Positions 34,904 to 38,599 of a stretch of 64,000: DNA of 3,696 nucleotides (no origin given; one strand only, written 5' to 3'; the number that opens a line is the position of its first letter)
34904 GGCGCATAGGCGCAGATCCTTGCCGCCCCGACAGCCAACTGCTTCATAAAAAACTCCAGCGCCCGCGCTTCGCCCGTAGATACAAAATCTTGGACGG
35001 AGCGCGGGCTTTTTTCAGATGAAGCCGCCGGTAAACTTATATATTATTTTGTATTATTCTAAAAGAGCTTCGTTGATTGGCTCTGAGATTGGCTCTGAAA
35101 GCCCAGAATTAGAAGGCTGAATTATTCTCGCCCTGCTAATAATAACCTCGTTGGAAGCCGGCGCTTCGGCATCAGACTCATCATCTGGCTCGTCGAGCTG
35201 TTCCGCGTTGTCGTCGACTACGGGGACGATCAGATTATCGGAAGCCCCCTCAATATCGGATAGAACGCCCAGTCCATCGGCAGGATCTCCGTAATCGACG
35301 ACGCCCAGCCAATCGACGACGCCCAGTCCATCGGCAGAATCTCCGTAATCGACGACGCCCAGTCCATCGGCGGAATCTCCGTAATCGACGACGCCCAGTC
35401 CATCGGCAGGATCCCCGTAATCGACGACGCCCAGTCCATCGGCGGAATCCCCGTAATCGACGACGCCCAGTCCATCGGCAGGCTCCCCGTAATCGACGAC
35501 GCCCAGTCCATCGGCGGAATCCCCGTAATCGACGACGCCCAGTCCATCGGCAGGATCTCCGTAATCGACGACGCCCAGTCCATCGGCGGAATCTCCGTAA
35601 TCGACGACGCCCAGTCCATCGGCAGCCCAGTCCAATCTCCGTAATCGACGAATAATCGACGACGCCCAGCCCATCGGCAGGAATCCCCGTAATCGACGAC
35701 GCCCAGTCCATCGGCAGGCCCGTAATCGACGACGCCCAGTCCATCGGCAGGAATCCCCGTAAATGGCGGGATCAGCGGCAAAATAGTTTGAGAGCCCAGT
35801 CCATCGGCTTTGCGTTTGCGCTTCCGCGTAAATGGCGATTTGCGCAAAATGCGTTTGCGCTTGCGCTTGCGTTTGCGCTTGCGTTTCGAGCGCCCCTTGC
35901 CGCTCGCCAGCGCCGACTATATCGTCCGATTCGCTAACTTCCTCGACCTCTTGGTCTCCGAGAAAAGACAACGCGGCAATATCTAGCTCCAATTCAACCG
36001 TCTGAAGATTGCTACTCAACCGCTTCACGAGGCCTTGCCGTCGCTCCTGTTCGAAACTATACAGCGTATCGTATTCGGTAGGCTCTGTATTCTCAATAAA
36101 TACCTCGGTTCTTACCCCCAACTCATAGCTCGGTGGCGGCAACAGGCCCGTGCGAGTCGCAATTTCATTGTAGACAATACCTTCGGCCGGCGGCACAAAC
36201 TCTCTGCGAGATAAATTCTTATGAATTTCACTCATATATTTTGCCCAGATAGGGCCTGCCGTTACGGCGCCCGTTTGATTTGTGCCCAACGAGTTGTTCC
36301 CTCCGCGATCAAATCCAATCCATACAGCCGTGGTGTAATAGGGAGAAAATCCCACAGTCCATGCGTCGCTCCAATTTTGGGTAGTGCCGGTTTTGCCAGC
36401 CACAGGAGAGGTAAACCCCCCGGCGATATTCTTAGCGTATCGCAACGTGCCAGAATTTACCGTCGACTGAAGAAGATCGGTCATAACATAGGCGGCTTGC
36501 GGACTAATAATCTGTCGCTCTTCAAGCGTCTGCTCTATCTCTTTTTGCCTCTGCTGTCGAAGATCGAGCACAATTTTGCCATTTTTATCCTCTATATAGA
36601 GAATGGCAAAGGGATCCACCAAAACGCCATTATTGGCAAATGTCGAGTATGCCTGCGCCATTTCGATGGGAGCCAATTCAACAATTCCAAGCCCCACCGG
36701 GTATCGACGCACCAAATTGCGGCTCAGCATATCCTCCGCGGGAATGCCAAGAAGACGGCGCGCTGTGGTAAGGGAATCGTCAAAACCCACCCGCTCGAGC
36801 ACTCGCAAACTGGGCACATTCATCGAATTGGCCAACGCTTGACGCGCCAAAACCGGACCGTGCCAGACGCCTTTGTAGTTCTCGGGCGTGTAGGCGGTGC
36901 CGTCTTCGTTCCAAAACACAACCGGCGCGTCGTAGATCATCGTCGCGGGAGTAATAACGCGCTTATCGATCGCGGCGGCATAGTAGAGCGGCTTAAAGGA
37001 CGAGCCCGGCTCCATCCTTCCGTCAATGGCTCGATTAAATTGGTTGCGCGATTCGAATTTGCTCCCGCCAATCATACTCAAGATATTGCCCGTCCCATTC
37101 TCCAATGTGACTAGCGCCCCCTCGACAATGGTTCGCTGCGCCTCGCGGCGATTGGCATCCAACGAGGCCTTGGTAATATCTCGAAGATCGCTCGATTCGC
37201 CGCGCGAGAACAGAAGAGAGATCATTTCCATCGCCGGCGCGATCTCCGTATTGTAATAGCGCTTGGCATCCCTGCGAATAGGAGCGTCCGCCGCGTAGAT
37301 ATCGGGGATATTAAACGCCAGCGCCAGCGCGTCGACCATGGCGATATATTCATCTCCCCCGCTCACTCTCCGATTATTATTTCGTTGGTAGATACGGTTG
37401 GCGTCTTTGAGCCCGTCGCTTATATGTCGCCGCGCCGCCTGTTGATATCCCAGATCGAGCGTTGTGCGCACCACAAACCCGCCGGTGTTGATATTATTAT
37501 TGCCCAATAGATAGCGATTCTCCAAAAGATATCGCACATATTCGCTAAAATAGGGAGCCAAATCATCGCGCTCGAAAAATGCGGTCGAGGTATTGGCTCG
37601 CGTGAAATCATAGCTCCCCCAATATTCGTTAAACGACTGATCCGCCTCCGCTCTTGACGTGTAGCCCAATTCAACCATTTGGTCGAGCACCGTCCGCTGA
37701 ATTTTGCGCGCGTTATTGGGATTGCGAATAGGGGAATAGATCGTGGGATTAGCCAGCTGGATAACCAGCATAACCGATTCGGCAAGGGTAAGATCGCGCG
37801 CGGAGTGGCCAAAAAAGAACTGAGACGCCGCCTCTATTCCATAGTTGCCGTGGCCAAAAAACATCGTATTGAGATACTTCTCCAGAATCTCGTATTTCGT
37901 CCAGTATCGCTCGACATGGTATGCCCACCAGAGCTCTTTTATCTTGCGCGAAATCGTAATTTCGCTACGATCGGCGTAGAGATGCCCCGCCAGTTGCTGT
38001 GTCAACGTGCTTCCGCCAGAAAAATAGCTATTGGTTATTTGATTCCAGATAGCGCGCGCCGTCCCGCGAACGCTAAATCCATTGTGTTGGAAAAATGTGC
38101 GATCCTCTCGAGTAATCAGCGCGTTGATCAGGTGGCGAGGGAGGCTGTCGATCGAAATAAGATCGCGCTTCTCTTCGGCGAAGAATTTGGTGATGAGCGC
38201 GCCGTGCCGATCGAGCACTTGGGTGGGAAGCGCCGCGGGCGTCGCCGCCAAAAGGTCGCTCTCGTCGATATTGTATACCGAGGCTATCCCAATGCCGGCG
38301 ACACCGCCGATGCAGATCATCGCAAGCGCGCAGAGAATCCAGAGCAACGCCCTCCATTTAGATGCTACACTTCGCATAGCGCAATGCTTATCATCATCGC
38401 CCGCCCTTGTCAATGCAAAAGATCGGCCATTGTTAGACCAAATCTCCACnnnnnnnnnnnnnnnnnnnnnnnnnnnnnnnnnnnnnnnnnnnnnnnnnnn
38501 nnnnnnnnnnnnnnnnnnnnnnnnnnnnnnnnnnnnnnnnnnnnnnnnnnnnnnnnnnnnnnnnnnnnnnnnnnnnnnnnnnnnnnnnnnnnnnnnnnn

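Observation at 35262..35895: PBP1A carries a C-terminal tail built from about 10 tandem 39-bp repeats (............/P)n plus a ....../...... microsatellite; distal copies have drifted out of frame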

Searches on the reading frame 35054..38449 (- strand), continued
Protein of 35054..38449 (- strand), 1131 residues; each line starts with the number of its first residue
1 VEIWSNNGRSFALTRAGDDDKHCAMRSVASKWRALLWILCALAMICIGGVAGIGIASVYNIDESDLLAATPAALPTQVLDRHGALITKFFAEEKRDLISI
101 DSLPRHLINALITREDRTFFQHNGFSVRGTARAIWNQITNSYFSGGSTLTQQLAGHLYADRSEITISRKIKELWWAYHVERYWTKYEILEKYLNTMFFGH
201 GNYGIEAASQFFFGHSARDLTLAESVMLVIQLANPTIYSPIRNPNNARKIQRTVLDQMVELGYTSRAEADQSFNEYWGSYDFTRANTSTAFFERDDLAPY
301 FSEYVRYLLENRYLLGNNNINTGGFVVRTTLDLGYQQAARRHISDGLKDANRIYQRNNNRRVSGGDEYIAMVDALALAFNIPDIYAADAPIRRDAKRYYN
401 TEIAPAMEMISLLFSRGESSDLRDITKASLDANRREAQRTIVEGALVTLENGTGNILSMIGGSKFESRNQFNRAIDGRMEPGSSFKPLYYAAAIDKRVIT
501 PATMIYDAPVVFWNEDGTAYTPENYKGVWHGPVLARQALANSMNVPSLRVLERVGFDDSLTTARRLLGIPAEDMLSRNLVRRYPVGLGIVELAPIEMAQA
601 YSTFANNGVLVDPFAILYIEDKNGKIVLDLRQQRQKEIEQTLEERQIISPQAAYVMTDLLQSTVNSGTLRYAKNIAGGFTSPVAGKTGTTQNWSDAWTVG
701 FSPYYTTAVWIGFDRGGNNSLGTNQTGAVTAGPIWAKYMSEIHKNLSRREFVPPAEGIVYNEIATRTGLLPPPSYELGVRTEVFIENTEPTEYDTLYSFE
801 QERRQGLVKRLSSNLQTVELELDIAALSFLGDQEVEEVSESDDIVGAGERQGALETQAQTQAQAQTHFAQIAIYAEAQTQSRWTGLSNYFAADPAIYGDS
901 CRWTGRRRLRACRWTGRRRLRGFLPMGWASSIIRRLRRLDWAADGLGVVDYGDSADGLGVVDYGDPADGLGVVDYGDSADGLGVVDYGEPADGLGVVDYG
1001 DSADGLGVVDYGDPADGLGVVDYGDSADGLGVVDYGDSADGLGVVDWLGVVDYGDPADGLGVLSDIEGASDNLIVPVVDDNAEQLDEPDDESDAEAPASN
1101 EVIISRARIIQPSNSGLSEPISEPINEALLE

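Call 20: list_cluster_members(proteins=[P0001, P0002, P0003])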
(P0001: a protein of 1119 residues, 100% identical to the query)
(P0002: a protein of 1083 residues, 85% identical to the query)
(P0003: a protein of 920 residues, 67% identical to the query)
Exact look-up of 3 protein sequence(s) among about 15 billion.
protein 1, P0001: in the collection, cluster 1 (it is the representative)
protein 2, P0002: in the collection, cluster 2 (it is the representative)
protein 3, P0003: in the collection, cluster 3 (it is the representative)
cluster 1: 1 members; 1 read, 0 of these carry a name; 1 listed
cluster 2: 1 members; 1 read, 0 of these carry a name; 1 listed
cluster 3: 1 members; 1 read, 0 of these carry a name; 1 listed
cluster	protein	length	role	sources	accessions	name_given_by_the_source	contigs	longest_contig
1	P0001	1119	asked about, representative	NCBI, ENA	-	-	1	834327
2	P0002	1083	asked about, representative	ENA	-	-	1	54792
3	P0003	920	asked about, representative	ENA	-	-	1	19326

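Call 30: find_encoding_contigs(protein=P0003, flank=4000, max_places=3)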
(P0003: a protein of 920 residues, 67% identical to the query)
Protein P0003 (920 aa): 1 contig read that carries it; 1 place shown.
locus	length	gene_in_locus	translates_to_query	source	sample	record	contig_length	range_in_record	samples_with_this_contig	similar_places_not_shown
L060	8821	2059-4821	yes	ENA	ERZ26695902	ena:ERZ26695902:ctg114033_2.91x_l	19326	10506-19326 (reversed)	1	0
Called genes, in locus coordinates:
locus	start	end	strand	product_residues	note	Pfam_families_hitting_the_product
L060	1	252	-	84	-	?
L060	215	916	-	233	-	PF16656:Pur_ac_phosph_N (faint), PF16323:DUF4959 (weak), PF16389:DUF4998 (weak), PF00041:fn3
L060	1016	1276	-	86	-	-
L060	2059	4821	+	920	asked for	PF00912:Transgly, PF00905:Transpeptidase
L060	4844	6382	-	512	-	PF05262:Borrelia_P83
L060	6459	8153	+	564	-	PF18663:Pallilysin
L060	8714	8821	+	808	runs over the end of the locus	PF00041:fn3 (faint), PF21910:GH85_C (faint), PF25832:Fn3_SaeA_2nd (faint), PF25833:Fn3_SaeA_3rd (faint), PF24489:Ig_J_second (faint)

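Call 38: predict_structure(alignment_id=A1)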
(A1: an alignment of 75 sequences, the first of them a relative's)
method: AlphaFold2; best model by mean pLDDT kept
length: 1119 residues; sequences in the alignment: 75
mean_pLDDT: 70.7   pTM: 0.64
mean pLDDT of the five models: 70.7, 69.6, 68.8, 68.5, 68.1
residues with pLDDT >= 90: 423; 70-90: 255; 50-70: 111; < 50: 330
segments of 3 or more residues with pLDDT < 50: 1-15, 48-57, 80-82, 273-280, 453-458, 807-816, 818-842, 874-1119
pLDDT, mean of each block of 10 residues (from residue 1): 40 54 84 80 55 48 89 83 71 95 91 81 70 76 78 80 89 92 66 80 91 92 76 87 95 96 86 46 84 88 79 95 97 94 80 53 62 57 73 75 64 73 76 96 94 54 89 98 97 83 72 80 96 92 96 97 91 88 98 98 95 93 95 97 98 97 96 94 96 97 77 92 98 96 97 95 94 97 92 89 62 48 35 36 57 74 69 45 33 28 28 31 31 29 31 33 32 33 33 31 32 30 31 28 33 32 33 34 30 31 35 38
secondary structure, 60 per line:
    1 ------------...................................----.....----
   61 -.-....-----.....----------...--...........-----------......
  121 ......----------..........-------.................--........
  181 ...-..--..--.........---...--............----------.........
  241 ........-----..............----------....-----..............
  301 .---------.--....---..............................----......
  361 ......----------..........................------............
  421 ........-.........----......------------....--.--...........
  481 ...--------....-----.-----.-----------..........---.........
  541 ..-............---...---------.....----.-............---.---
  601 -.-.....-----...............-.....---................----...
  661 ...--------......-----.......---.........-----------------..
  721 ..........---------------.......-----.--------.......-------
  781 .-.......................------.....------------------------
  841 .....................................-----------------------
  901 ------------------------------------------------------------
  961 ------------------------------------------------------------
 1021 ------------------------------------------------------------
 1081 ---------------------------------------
elements in order (helices of 4 or more, strands of 3 or more residues): H13-47 H52-56 E64-67 E73-77 H93-103 H115-126 H137-146 H154-170 H173-183 H193-201 H210-221 H232-248 H254-267 H278-281 H287-301 E314-317 H321-350 H355-366 H377-402 H409-428 E430-438 E443-448 H461-464 H470-483 E492-495 E519-522 H523-528 H532-542 H544-555 H571-575 H582-593 E604-608 E614-617 H618-628 H630-633 H638-653 H658-663 E672-677 E683-689 E693-701 H719-730 E746-752 E767-773 H783-805 H812-816 H841-877

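Call 53: predict_structure(alignment_id=A2)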
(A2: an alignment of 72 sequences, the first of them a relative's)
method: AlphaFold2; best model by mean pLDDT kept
length: 849 residues; sequences in the alignment: 72
mean_pLDDT: 78.7   pTM: 0.67
mean pLDDT of the five models: 78.7, 78.2, 76.3, 75.6, 74.7
residues with pLDDT >= 90: 284; 70-90: 346; 50-70: 135; < 50: 84
segments of 3 or more residues with pLDDT < 50: 43-48, 68-70, 118-120, 261-268, 441-446, 793-849
pLDDT, mean of each block of 10 residues (from residue 1): 79 89 79 60 49 91 67 76 87 80 69 59 76 68 76 83 84 65 74 87 83 73 86 89 89 73 47 85 85 74 95 95 90 75 63 62 62 71 68 57 71 80 96 83 56 87 95 95 82 79 75 83 87 94 94 88 87 97 96 91 93 92 97 96 93 95 87 96 92 73 89 96 94 95 90 93 93 83 77 46 35 33 36 34 38
secondary structure, 60 per line:
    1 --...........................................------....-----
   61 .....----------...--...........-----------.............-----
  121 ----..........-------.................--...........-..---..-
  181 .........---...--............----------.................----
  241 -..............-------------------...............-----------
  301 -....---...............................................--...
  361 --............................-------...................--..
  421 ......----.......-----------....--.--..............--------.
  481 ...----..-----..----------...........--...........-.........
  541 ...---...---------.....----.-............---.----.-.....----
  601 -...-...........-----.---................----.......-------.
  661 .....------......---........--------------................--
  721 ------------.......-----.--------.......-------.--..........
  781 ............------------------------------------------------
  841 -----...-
elements in order (helices of 4 or more, strands of 3 or more residues): H3-45 E52-55 E61-65 H81-91 H103-115 H125-134 H142-158 H161-171 H181-189 H198-209 H220-236 H242-255 H275-289 E302-305 H309-355 H363-390 H398-416 E419-426 E431-437 H449-452 H458-471 E480-483 E507-510 H511-517 H520-530 H532-543 H559-563 H570-581 E592-596 E602-604 H606-616 H626-641 H646-652 E660-665 E672-677 E681-688 H703-718 E733-739 E754-760 H771-792

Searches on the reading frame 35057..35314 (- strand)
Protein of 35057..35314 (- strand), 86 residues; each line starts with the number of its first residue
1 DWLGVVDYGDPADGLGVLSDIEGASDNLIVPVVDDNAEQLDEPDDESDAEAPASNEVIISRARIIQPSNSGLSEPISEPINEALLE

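Call 37: find_homologous_proteins(query=window:35057-35314:-, max_evalue=1)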
Query seq(86 aa): 2 candidates shared short words with the query, none scored E <= 1.
